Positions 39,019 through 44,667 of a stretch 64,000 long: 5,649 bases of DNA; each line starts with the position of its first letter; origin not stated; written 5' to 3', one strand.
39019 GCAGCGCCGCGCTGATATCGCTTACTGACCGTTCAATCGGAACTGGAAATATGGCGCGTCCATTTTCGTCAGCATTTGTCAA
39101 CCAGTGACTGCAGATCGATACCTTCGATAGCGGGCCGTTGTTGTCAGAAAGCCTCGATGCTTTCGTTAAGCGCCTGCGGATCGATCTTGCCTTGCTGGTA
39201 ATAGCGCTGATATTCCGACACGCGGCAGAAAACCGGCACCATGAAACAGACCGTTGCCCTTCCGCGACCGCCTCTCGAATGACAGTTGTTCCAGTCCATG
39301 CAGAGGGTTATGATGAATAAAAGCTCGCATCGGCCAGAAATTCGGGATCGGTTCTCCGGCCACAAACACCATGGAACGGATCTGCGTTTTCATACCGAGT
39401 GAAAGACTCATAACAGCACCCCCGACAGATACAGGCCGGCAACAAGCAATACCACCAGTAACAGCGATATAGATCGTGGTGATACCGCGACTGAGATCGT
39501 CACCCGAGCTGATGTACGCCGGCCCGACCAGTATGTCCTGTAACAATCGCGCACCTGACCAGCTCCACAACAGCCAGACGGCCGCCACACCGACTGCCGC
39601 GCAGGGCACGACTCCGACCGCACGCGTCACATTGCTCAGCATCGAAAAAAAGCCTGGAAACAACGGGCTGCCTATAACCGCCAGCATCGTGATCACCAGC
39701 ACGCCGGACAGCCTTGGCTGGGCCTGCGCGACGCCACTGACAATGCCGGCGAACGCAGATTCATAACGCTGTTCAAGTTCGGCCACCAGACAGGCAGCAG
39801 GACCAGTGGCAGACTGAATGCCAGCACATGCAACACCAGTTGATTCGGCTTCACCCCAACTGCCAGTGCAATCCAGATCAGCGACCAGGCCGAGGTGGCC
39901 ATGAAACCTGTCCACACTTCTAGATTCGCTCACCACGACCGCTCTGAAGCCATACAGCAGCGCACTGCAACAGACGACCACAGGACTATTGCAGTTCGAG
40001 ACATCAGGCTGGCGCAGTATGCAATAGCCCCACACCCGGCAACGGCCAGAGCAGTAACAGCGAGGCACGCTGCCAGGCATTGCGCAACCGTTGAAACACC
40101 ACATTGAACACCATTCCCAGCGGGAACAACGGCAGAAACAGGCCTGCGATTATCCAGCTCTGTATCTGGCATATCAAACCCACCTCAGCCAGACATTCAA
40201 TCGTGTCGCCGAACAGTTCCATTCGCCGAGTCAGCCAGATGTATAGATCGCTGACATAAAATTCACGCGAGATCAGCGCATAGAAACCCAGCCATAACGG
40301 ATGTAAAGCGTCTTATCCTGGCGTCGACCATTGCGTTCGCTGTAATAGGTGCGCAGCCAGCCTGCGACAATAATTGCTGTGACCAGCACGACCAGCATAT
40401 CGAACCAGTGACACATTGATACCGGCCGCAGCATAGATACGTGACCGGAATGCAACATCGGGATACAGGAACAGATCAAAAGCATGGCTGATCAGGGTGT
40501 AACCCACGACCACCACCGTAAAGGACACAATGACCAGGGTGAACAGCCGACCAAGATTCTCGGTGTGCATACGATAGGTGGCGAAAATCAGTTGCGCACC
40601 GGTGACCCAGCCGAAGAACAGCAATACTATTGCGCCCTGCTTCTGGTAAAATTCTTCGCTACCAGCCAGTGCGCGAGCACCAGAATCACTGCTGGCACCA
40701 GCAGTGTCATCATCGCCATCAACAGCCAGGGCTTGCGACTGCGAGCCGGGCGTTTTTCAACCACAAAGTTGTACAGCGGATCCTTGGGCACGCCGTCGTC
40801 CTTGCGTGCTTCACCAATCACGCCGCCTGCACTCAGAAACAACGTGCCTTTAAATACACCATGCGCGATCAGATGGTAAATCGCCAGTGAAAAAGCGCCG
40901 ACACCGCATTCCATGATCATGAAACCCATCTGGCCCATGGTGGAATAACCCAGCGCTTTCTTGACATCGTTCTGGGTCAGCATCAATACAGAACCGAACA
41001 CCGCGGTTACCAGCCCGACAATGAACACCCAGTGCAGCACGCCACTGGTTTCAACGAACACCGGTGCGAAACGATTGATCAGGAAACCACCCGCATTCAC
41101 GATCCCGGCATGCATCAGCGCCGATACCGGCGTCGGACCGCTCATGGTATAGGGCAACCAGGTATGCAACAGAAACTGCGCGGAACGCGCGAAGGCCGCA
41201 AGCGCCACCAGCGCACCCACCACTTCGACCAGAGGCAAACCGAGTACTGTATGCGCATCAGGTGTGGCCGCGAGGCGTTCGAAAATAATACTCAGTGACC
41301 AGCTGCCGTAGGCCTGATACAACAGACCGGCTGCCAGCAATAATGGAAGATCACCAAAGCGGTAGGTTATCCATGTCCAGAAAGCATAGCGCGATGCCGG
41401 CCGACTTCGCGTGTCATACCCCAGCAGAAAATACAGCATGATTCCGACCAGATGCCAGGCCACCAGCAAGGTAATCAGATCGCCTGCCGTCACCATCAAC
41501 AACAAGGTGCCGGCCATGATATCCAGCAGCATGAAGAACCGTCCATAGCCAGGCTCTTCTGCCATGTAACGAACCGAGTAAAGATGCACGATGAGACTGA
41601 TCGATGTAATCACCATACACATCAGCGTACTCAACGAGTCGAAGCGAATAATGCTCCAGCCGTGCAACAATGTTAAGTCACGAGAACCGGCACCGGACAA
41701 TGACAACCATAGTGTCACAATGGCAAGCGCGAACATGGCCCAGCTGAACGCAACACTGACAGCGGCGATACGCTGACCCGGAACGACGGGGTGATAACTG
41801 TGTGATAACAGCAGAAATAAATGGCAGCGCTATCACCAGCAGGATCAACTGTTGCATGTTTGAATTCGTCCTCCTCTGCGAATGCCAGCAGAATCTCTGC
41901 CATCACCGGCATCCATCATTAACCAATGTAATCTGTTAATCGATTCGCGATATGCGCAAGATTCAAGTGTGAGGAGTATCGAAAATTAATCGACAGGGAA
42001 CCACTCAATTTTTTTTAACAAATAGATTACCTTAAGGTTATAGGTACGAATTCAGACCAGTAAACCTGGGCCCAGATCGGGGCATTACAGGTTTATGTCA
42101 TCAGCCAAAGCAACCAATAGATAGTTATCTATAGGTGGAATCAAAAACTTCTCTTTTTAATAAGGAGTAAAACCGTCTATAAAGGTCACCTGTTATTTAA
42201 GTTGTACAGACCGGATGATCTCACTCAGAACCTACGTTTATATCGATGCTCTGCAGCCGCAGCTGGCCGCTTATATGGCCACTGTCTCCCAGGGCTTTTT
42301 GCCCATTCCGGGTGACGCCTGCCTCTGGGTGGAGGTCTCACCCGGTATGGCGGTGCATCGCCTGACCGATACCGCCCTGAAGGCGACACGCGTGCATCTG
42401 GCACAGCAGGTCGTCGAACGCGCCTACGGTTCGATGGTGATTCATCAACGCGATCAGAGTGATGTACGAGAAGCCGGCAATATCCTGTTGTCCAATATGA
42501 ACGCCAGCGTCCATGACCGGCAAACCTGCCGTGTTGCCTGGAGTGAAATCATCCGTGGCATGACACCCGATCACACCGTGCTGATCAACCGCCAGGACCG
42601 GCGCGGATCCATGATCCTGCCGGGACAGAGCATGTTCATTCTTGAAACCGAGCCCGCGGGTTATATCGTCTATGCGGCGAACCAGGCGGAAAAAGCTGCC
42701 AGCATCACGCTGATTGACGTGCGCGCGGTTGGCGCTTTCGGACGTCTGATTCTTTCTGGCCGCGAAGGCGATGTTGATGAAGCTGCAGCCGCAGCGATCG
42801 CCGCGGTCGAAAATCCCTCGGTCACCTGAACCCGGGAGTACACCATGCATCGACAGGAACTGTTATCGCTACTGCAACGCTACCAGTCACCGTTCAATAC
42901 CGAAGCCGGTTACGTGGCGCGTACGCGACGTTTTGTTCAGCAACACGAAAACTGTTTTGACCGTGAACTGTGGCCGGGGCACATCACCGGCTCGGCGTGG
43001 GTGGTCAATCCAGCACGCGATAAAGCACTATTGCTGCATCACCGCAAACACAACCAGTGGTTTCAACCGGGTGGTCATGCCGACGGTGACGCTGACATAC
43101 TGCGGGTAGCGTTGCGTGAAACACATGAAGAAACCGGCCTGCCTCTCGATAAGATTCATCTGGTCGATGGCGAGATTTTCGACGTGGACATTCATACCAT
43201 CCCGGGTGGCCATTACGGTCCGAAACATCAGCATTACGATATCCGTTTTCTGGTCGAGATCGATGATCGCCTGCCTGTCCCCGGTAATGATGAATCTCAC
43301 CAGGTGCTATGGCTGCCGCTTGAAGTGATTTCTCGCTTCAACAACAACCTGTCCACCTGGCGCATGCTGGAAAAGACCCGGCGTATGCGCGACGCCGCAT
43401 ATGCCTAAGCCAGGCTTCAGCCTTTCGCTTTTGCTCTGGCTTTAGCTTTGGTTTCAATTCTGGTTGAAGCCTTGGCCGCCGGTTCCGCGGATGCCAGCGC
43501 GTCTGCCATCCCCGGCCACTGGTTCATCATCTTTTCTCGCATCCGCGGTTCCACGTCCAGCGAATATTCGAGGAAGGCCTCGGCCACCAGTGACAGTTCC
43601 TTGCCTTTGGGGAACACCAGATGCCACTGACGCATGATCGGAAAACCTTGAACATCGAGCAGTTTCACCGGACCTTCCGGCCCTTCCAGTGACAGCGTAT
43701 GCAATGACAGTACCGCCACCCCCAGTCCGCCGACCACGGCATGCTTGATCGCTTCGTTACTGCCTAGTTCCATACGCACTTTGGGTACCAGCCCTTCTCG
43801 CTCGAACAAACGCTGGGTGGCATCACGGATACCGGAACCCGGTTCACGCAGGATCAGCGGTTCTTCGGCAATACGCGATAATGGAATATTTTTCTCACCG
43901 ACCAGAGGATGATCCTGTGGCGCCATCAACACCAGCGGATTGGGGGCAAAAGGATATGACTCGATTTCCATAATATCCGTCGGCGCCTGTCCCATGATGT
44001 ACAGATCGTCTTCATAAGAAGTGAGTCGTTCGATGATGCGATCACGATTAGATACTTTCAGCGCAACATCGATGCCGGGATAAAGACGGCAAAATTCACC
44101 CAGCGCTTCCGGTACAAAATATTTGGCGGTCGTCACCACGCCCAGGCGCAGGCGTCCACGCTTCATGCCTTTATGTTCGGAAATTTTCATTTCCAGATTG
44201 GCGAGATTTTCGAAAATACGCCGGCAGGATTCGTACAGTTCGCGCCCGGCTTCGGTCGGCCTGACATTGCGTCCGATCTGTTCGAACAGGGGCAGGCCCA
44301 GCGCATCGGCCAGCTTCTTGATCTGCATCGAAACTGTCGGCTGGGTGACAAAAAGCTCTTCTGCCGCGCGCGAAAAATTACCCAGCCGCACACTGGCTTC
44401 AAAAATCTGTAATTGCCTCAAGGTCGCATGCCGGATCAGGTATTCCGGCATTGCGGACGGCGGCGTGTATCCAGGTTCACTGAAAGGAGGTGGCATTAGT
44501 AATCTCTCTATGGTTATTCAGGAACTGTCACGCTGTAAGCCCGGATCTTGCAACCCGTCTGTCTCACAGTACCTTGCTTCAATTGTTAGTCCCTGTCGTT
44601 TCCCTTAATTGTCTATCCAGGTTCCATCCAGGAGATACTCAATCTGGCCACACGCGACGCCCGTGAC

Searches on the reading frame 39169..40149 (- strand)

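Call 25: search_protein_families(library=pfam, proteins=[window:39169-40149:-], max_evalue=0.01)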
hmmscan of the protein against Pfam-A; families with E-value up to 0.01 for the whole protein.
window:39169-40149:- (327 aa): 1 family
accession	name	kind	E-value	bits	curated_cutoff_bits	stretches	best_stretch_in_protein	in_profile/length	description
PF10070.14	DabA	-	5.6e-08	32.1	25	1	264-312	4-52/747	Probable inorganic carbon transporter subunit DabA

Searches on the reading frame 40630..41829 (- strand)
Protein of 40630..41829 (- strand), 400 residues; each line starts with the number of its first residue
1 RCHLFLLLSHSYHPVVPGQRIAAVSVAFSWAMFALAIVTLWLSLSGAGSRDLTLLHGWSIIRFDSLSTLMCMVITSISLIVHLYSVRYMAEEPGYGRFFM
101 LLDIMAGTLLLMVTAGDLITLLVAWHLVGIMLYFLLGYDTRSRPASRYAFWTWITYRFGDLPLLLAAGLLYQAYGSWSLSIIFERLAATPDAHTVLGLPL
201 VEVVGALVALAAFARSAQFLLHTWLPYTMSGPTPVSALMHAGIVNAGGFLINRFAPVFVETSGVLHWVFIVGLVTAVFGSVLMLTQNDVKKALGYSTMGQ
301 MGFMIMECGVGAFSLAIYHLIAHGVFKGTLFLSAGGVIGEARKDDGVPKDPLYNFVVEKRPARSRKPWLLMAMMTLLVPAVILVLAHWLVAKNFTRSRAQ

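Call 25: search_protein_families(library=pfam, proteins=[window:40630-41829:-], max_evalue=0.01)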
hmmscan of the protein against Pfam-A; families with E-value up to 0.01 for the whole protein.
window:40630-41829:- (400 aa): 2 families
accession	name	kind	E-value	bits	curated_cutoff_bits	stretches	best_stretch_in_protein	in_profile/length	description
PF00361.26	Proton_antipo_M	-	1.1e-47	163.1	21.5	1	115-344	1-229/294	NADH:quinone oxidoreductase/Mrp antiporter, TM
PF00662.26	Proton_antipo_N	-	1.3e-14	54.3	24.5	1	61-99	13-51/51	NADH-Ubiquinone oxidoreductase (complex I), chain 5 N-terminus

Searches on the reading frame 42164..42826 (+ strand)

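Call 29: search_protein_families(library=pfam, proteins=[window:42164-42826:+], max_evalue=0.001)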
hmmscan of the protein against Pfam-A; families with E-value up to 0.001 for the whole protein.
window:42164-42826:+ (221 aa): 1 family
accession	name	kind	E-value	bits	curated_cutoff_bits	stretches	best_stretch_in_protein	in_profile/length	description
PF00936.24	BMC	-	4.7e-10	39.7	24.5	1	159-216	4-62/75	BMC domain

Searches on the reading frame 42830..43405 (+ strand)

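Call 29: search_protein_families(library=pfam, proteins=[window:42830-43405:+], max_evalue=0.001)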
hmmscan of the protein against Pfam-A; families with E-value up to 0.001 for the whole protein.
window:42830-43405:+ (192 aa): 1 family
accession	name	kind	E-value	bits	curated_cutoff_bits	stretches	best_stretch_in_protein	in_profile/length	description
PF00293.34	NUDIX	-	3e-13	50.4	21.1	1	59-179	10-130/134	NUDIX domain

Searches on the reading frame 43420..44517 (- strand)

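Call 29: search_protein_families(library=pfam, proteins=[window:43420-44517:-], max_evalue=0.001)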
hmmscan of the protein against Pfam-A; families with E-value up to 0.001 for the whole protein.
window:43420-44517:- (366 aa): 2 families
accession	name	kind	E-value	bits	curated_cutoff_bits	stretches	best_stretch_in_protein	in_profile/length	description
PF03466.25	LysR_substrate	-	9e-53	179.2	28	1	118-320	3-205/209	LysR substrate binding domain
PF00126.33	HTH_1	-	8.8e-23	80.5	26.6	1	33-92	1-60/60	Bacterial regulatory helix-turn-helix protein, lysR family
